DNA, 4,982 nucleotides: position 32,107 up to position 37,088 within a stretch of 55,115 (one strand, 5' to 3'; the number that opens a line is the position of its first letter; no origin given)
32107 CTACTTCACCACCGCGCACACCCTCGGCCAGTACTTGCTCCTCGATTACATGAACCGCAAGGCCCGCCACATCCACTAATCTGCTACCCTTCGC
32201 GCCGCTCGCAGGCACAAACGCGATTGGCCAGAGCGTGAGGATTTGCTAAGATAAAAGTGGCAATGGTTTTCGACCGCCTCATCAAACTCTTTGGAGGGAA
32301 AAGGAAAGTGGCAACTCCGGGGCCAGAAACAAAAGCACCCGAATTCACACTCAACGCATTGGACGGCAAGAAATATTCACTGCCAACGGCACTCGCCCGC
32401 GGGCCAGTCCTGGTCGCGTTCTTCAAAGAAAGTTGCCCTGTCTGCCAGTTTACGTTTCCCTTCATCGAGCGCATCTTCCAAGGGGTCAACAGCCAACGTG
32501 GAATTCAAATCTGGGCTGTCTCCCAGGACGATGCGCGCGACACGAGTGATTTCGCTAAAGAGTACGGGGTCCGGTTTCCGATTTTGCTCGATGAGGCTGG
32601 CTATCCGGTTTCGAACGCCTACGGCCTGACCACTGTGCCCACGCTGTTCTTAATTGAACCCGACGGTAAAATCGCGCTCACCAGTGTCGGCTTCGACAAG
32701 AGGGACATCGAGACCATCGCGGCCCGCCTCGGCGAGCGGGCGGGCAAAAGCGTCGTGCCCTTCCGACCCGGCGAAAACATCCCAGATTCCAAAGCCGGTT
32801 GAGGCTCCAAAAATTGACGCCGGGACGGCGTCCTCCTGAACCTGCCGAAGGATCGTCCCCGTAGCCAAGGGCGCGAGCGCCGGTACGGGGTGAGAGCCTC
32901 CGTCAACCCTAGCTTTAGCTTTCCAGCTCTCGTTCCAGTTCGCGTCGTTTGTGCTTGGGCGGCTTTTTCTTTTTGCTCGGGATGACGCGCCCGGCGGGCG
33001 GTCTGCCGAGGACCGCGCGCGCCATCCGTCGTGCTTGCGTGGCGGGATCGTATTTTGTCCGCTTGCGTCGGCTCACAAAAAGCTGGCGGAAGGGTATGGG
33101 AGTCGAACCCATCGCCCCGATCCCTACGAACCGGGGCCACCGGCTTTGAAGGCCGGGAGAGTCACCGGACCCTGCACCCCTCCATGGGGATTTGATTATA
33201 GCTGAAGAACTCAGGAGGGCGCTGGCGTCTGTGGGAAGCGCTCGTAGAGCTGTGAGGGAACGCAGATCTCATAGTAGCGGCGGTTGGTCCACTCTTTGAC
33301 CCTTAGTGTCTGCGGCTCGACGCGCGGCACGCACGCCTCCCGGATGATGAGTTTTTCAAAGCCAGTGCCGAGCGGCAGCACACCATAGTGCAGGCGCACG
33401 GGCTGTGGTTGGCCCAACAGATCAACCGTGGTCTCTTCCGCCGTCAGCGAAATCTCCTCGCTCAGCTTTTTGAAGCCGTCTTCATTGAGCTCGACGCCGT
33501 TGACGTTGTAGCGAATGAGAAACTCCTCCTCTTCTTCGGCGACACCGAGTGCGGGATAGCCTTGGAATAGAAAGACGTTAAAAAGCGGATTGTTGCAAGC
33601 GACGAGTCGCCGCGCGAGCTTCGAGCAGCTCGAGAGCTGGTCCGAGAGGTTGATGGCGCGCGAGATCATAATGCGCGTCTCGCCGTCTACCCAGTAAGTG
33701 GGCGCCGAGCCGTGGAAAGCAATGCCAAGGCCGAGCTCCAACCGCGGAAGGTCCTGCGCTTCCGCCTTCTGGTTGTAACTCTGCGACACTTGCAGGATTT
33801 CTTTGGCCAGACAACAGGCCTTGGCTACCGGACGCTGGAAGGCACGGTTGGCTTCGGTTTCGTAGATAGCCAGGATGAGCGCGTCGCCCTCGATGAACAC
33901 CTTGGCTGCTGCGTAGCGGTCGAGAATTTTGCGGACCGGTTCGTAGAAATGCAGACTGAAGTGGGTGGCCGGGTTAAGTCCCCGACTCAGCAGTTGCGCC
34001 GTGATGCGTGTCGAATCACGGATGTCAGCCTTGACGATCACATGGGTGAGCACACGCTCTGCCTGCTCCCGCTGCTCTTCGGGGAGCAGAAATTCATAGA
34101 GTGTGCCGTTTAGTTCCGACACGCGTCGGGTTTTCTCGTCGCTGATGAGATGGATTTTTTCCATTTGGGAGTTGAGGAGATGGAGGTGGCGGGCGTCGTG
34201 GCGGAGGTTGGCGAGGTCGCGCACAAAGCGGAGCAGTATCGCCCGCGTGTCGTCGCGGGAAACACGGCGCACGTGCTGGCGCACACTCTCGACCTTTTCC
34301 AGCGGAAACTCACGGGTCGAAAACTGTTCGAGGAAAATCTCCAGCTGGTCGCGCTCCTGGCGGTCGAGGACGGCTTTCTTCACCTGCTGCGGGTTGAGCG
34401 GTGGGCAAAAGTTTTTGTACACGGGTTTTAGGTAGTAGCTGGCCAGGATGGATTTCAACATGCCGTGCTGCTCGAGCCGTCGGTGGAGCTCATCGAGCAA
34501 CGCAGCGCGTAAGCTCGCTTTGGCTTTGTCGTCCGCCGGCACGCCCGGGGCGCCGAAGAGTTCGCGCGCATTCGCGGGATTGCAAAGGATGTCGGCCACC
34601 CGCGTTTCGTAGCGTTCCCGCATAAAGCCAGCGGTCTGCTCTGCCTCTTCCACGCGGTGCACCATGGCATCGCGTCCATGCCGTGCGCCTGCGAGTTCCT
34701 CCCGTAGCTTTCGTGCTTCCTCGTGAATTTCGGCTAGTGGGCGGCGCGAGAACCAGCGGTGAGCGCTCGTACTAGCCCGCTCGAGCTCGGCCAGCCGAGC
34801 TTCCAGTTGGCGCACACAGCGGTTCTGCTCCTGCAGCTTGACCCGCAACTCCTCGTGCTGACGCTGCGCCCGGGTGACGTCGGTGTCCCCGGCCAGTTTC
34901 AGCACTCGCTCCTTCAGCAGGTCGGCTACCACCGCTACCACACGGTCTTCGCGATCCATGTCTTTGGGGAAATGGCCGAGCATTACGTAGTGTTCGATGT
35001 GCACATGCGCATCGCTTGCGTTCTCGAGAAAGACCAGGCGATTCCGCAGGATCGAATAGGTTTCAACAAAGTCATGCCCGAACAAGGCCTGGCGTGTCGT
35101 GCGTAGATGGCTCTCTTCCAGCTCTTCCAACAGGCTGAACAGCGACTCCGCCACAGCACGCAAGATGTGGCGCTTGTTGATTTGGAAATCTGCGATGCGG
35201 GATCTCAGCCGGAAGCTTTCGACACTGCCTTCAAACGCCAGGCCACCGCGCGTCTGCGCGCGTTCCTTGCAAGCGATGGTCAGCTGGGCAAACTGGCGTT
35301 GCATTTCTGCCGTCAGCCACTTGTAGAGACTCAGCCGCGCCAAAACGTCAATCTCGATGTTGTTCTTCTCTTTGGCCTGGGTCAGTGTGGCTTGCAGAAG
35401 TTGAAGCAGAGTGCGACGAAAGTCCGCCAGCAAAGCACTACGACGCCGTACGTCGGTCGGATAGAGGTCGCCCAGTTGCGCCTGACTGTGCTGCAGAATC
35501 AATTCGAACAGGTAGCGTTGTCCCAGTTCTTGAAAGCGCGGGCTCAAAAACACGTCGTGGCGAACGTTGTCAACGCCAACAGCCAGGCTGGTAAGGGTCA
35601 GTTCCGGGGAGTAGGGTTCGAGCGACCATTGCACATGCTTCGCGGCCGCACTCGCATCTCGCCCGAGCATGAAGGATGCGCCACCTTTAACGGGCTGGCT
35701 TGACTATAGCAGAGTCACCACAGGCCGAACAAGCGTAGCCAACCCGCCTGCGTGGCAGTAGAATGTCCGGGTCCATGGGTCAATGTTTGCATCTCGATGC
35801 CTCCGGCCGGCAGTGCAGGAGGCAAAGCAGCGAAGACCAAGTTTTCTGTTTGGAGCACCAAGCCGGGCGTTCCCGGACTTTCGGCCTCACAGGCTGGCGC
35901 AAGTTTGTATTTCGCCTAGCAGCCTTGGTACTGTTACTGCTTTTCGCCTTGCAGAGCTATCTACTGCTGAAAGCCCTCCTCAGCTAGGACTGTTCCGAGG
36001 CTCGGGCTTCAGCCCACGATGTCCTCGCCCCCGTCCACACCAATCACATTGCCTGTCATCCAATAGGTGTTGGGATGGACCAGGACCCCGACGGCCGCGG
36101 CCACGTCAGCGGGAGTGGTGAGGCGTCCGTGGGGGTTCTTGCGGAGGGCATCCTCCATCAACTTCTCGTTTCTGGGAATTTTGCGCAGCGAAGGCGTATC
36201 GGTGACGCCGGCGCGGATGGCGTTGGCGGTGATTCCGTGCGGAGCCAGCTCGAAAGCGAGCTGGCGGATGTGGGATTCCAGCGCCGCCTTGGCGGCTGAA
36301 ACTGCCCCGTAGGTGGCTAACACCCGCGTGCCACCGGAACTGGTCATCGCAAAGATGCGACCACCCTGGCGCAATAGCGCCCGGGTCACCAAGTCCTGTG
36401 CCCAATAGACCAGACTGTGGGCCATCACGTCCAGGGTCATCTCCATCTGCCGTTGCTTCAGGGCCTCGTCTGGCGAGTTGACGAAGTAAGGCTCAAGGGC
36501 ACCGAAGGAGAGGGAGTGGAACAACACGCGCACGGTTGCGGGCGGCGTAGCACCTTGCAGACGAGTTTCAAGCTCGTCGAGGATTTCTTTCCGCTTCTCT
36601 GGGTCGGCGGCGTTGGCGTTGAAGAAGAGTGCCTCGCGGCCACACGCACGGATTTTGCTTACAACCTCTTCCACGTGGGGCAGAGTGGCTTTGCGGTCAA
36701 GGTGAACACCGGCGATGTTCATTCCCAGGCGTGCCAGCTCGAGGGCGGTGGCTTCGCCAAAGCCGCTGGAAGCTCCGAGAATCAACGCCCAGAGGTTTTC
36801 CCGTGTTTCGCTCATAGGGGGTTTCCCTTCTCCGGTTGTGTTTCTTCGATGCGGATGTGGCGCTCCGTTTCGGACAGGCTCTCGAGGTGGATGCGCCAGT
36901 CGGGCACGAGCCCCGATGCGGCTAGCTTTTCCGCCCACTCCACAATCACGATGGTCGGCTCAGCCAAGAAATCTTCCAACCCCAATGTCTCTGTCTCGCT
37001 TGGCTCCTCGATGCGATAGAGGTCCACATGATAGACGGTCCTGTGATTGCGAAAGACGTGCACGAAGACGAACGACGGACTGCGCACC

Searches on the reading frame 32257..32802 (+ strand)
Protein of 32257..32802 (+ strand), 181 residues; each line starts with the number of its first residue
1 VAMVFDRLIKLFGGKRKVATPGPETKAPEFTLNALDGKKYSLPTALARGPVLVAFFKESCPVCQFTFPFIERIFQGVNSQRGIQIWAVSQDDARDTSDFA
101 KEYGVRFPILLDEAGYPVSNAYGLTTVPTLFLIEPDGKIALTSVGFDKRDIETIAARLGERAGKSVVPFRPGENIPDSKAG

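Call 16: search_protein_families(library=pfam, proteins=[window:32257-32802:+], max_evalue=0.001)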
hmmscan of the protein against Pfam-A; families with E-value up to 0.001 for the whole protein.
window:32257-32802:+ (181 aa): 6 families
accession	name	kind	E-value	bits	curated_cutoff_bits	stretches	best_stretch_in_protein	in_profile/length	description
PF00578.27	AhpC-TSA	-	7.3e-20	71.6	26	1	25-140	3-122/124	AhpC/TSA family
PF08534.16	Redoxin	-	1.7e-16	60.7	26.6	1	25-152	4-142/148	Redoxin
PF13905.12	Thioredoxin_8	-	4.6e-06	27.3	27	1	50-139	3-94/94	Thioredoxin-like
PF13728.12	TraF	-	3.8e-05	24.1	23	1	52-146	133-213/224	F plasmid transfer operon protein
PF00085.26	Thioredoxin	-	6.7e-05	23.3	23.5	0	48-106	18-71/103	Thioredoxin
PF13098.12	Thioredoxin_2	-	0.00017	22.3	27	0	50-146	7-94/104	Thioredoxin-like domain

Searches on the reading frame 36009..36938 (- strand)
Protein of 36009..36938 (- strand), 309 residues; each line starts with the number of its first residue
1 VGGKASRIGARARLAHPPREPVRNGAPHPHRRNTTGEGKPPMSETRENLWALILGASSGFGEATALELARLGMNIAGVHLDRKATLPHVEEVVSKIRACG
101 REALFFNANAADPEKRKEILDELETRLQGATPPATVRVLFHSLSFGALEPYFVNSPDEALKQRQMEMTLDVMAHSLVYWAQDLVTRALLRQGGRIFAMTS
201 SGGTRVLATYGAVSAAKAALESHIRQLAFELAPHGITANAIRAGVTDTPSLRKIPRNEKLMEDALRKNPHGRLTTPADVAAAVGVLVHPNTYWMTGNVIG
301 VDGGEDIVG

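Call 17: search_protein_families(library=pfam, proteins=[window:36009-36938:-], max_evalue=0.001)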
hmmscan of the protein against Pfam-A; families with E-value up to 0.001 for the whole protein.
window:36009-36938:- (309 aa): 2 families
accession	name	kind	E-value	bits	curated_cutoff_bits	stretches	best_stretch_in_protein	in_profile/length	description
PF13561.12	adh_short_C2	-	1.3e-42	146.4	27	1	55-304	1-234/236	Enoyl-(Acyl carrier protein) reductase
PF00106.31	adh_short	-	1.7e-25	90.1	26.6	1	50-258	2-194/195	short chain dehydrogenase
